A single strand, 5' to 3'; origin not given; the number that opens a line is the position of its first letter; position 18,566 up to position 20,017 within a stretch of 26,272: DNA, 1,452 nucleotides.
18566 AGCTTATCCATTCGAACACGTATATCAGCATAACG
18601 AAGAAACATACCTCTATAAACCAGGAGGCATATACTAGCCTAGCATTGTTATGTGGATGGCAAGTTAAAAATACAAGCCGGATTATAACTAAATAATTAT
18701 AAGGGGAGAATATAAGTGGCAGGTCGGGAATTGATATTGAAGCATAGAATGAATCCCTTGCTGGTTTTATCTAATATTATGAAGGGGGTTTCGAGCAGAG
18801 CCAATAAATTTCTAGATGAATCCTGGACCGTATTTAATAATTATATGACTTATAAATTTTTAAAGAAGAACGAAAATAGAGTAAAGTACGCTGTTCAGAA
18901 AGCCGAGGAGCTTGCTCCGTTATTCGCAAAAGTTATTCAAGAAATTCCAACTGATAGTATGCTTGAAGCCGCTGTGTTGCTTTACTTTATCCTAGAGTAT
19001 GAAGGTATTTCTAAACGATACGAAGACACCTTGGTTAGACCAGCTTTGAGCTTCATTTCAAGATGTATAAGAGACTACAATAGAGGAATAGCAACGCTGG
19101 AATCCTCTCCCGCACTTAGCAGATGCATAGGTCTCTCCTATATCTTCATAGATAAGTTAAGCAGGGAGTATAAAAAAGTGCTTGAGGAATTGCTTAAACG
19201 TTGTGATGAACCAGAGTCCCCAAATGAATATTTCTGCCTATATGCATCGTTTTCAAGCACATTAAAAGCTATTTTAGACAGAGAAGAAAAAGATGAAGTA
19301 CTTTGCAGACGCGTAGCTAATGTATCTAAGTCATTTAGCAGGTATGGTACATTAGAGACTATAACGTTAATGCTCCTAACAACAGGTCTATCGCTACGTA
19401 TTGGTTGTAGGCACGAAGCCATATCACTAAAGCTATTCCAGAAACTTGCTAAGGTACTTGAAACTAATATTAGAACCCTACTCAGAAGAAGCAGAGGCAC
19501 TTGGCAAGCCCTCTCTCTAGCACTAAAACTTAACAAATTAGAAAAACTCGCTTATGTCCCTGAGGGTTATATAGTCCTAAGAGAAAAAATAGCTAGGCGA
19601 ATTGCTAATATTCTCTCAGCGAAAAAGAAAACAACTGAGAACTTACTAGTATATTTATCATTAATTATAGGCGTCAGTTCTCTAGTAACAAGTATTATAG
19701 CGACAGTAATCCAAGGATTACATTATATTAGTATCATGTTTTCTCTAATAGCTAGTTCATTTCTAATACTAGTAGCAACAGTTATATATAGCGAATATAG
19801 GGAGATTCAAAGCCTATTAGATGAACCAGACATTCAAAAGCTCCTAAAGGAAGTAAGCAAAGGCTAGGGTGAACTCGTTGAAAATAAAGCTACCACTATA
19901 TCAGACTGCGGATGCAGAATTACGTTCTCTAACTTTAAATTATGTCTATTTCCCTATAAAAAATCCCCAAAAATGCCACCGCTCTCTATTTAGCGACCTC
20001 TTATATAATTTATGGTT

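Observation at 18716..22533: Dead short Argonaute facing a convergent, overlapping operon for a membrane-anchored protein and an N-L1-L2/APAZ-like partner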

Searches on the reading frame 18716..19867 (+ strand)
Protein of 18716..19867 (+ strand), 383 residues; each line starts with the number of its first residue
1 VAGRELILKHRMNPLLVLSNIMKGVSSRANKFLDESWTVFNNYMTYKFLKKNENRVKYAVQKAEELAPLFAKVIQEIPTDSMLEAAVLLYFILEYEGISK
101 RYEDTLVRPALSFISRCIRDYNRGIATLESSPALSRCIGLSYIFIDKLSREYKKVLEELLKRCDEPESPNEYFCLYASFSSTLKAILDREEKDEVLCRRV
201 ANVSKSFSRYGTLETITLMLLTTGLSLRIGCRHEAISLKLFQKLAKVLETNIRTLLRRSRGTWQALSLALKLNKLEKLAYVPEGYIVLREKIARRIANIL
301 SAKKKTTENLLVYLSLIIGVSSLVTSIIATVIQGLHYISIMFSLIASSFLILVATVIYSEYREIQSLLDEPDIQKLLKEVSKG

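Call 4: search_protein_families(library=pfam, proteins=[window:18716-19867:+], max_evalue=1)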
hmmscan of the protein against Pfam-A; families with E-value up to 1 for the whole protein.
window:18716-19867:+ (383 aa): 5 families
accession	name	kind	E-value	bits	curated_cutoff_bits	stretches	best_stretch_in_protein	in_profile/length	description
PF12676.12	DUF3796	-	0.004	18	24.8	1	171-225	29-83/120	Protein of unknown function (DUF3796)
PF24686.1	FLQE3_permease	-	0.037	14.2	60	1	287-358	66-139/232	Fluoroquinolones export permease protein family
PF13528.12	Glyco_trans_1_3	-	0.045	13.3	25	0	120-183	35-98/322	Glycosyl transferase family 1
PF09843.14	DUF2070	-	0.08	11.7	30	1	296-367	58-131/561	Predicted membrane protein (DUF2070)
PF17555.7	TssN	-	0.1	12.5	30.3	1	278-365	67-150/274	Type VI secretion system, TssN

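Call 5: search_protein_families(library=padloc, proteins=[window:18716-19867:+], max_evalue=1)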
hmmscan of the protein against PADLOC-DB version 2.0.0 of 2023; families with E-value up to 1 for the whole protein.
window:18716-19867:+ (383 aa): 0 families

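Call 8: search_solved_structures(query=window:18716-19867:+, max_evalue=10, show_alignments=1)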
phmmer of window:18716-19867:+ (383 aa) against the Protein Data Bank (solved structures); distinct sequences matched with E-value up to 10: 3.
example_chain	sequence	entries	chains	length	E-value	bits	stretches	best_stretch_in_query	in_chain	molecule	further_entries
2hxr_A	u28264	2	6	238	0.23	13.8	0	172-236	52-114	HTH-type transcriptional regulator cynR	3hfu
6ee0_A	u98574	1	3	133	1.1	11.5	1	32-68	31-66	Kinesin-like protein KIF16B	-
2v14_A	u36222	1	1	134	1.2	11.5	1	32-68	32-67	KINESIN-LIKE MOTOR PROTEIN C20ORF23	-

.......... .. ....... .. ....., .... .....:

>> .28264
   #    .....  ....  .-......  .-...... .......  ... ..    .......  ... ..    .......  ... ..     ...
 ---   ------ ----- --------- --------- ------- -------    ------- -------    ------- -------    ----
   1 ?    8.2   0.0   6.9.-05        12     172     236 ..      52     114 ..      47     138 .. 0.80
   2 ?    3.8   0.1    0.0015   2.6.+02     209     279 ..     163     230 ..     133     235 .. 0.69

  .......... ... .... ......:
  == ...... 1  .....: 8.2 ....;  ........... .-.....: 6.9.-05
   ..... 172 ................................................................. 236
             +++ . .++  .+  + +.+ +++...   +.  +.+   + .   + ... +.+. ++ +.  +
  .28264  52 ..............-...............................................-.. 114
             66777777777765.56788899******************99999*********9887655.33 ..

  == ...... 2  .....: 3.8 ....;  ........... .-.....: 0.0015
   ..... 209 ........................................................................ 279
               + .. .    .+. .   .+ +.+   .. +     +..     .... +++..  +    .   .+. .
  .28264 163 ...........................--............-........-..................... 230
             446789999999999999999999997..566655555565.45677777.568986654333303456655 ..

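Call 30: search_solved_structures(query=A3, max_evalue=10, show_alignments=1)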
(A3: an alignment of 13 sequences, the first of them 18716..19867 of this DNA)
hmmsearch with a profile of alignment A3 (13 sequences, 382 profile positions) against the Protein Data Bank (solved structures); distinct sequences matched with E-value up to 10: 4.
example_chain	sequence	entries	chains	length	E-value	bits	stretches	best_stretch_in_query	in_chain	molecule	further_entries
7qg8_5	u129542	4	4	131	1.3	11.3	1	265-328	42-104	30S ribosomal protein S6, non-modified isoform | 30S ribosomal protein S6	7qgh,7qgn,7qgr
5cwb_A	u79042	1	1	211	1.4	11.2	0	290-343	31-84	Designed helical repeat protein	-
7mwr_B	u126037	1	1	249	2.9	10.1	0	291-349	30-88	LHD101B4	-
6vfi_A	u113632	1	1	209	6.6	8.9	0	289-355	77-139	O43_dn18A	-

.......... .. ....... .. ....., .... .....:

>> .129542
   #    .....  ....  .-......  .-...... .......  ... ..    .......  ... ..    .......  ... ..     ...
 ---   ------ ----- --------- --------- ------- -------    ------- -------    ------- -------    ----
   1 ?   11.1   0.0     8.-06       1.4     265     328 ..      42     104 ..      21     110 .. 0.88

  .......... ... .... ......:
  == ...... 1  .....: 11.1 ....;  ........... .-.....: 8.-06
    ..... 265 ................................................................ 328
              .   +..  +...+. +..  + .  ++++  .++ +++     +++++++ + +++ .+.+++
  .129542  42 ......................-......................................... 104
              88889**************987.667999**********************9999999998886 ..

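Call 54: search_protein_representatives(protein=window:18716-19867:+)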
Query: 383 residues. Proteins with E-value up to 0.001 (for the whole library): 21; up to 1e-10: 20; up to 1e-30: 10. The best 21 are listed.
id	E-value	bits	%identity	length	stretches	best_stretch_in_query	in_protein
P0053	1.8e-175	599.4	75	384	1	1-381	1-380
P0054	3.5e-96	338.8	48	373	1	4-380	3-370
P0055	4.4e-76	272.7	40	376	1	7-366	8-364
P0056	6.7e-72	258.9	80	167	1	219-381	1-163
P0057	1.0e-52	195.9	42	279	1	9-280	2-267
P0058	9.8e-42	159.8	32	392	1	12-360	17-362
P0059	2.5e-36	142.0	32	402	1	7-379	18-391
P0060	2.3e-35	138.8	60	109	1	22-130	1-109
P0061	3.0e-34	135.2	32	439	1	12-357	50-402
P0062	9.0e-32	127.0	32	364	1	6-351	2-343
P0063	2.0e-27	112.7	30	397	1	12-356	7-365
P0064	1.8e-25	106.3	32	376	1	7-375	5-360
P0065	6.2e-25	104.5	30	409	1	9-336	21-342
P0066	1.2e-23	100.3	31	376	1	7-367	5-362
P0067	1.5e-22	96.7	32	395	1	12-374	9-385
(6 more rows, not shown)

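Call 62: predict_structure(alignment_id=A6)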
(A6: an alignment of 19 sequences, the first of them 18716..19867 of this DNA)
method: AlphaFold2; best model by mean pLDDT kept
length: 383 residues; sequences in the alignment: 19
mean_pLDDT: 88.1   pTM: 0.73
mean pLDDT of the five models: 88.1, 86.8, 86.7, 86.1, 85.3
residues with pLDDT >= 90: 221; 70-90: 135; 50-70: 21; < 50: 6
segments of 3 or more residues with pLDDT < 50: 1-6
pLDDT, mean of each block of 10 residues (from residue 1): 43 89 88 96 97 98 98 92 97 98 98 97 93 96 97 95 84 96 95 90 88 94 96 92 92 89 96 86 66 82 84 82 74 70 81 86 85 78 66
secondary structure, 60 per line:
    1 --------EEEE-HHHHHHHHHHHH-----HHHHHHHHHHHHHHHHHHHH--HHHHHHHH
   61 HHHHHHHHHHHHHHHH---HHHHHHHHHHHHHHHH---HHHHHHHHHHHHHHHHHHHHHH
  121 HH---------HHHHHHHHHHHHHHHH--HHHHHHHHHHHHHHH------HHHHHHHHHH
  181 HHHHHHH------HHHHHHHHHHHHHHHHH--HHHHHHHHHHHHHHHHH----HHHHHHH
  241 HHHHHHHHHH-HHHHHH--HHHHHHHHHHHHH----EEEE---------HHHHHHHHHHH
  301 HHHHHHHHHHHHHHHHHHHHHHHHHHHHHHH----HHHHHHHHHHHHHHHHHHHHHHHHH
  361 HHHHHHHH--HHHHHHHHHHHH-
elements in order: E9-12 H14-25 H31-50 H53-76 H80-95 H99-122 H132-147 H150-164 H171-187 H194-210 H213-229 H234-250 H252-257 H260-272 E277-280 H290-331 H336-368 H371-382

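Call 65: fold_search(model_id=the predicted structure, library=pdb)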
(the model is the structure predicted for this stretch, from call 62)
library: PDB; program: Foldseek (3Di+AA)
matches with E <= 10: 599; with E <= 0.001: 0
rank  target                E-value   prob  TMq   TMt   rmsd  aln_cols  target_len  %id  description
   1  8qai_A                4.3e-03  1.00  0.38  0.39  14.6       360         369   15  X-ray crystal structure of a de novo designed single-chain parallel coiled-coil alpha-helical barrel with 7 inner heli (released 2024-07-03)
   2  8qai_B                4.9e-03  1.00  0.35  0.36  14.9       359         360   14  X-ray crystal structure of a de novo designed single-chain parallel coiled-coil alpha-helical barrel with 7 inner heli (released 2024-07-03)
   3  8qag_A                6.6e-03  1.00  0.43  0.51   6.4       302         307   16  X-ray crystal structure of a de novo designed single-chain parallel coiled-coil alpha-helical barrel with 6 inner heli (released 2024-07-03)
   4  8qah_A                4.7e-02  0.99  0.34  0.31  25.5       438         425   14  X-ray crystal structure of a de novo designed single-chain parallel coiled-coil alpha-helical barrel with 8 inner heli (released 2024-07-03)
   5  7rdr_A                6.3e-02  0.82  0.22  0.20  22.1       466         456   12  Circular tandem repeat protein with novel repeat topology and enhanced subunit contact surfaces (released 2021-09-01)
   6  8qah_B                8.1e-02  0.97  0.33  0.30  25.3       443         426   14  X-ray crystal structure of a de novo designed single-chain parallel coiled-coil alpha-helical barrel with 8 inner heli (released 2024-07-03)
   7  4zrp_A                9.6e-02  0.99  0.37  0.35  10.4       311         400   11  TC:CD320 (released 2016-07-20)
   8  7qbe_C                1.6e-01  0.97  0.34  0.34  10.3       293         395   12  TC:CD320 in complex with nanobody TC-Nb11 (released 2022-03-16)
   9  9dze_K                1.6e-01  0.63  0.19  0.22  22.4       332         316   10  Computationally Designed Bifaceted Protein Nanomaterial pD5-14 (released 2024-10-30)
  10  3oxu_A                1.9e-01  0.72  0.22  0.26  11.3       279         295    7  Complement components factor H CCP19-20 and C3d in complex (released 2011-02-16)
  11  7qbe_A                2.1e-01  0.97  0.36  0.35   9.7       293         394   12  TC:CD320 in complex with nanobody TC-Nb11 (released 2022-03-16)
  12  5i6r                  2.2e-01  0.16  0.14  0.13  43.9       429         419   12  Crystal Structure of srGAP2 F-BARx WT Form-1 (released 2017-08-30)
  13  8ixu                  2.7e-01  0.96  0.39  0.38   9.9       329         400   11  Rat Transcobalamin in Complex with Cobalamin (released 2024-05-22)
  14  7xc7_D                2.7e-01  0.60  0.23  0.15  15.9       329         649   12  Cryo-EM structure of a bacterial protein complex (released 2022-11-16)
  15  6rur_B                2.8e-01  0.66  0.22  0.12  11.5       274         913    6  Structure of the SCIN stabilized C3bBb convertase bound to properdin (released 2019-08-21)
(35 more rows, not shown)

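Call 89: search_protein_families(library=ncbifam, proteins=[window:18716-19867:+], max_evalue=0.01)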
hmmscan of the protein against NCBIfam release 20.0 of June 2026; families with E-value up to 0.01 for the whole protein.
window:18716-19867:+ (383 aa): 0 families

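Call 99: fold_search(model_id=the predicted structure, library=viral)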
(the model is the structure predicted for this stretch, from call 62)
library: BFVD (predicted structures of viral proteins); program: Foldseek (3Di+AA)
matches with E <= 10: 233; with E <= 0.001: 0
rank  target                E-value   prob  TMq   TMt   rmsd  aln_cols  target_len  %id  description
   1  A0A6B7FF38            2.7e-01  0.15  0.12  0.13  28.1       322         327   14  P3 protein (Fragment) [Wheat yellow mosaic virus]
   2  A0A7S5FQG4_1          3.8e-01  0.21  0.16  0.09  25.5       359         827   12  Tail tape-measure protein [Bacteriophage DSS3_VP1]
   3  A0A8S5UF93            4.5e-01  0.15  0.15  0.19  20.9       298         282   11  Uncharacterized protein [Myoviridae sp. ctcyQ27]
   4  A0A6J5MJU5            5.7e-01  0.11  0.14  0.06  29.7       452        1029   11  Uncharacterized protein [uncultured Caudovirales phage]
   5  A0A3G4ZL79            6.2e-01  0.21  0.18  0.20  24.2       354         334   12  Uncharacterized protein [Terrestrivirus sp.]
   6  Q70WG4                6.2e-01  0.13  0.14  0.06  26.6       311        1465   12  Polyprotein (Fragment) [Barley yellow mosaic virus]
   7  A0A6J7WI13            6.8e-01  0.07  0.11  0.06  30.1       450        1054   13  Phage tail tape measure protein [uncultured Caudovirales phage]
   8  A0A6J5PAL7            7.4e-01  0.13  0.17  0.10  19.1       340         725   12  Uncharacterized protein [uncultured Caudovirales phage]
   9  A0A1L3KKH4            7.4e-01  0.12  0.11  0.14  28.4       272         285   12  (no name in the UniProt tables at hand)
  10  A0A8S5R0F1            7.7e-01  0.08  0.12  0.14  29.4       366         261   11  Uncharacterized protein (Fragment) [Myoviridae sp. ctxjh1]
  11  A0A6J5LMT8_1          8.4e-01  0.04  0.09  0.05  23.4       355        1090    9  Uncharacterized protein [uncultured Caudovirales phage]
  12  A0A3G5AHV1            8.7e-01  0.33  0.21  0.27  15.5       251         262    9  Uncharacterized protein (Fragment) [Satyrvirus sp.]
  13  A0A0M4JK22            8.7e-01  0.13  0.15  0.12  20.0       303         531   12  (no name in the UniProt tables at hand)
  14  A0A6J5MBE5            8.7e-01  0.09  0.13  0.16  18.9       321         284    9  Uncharacterized protein [uncultured Caudovirales phage]
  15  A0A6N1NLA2            1.1e+00  0.08  0.15  0.19  17.8       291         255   13  Lysoplasmalogenase [Tupanvirus soda lake]
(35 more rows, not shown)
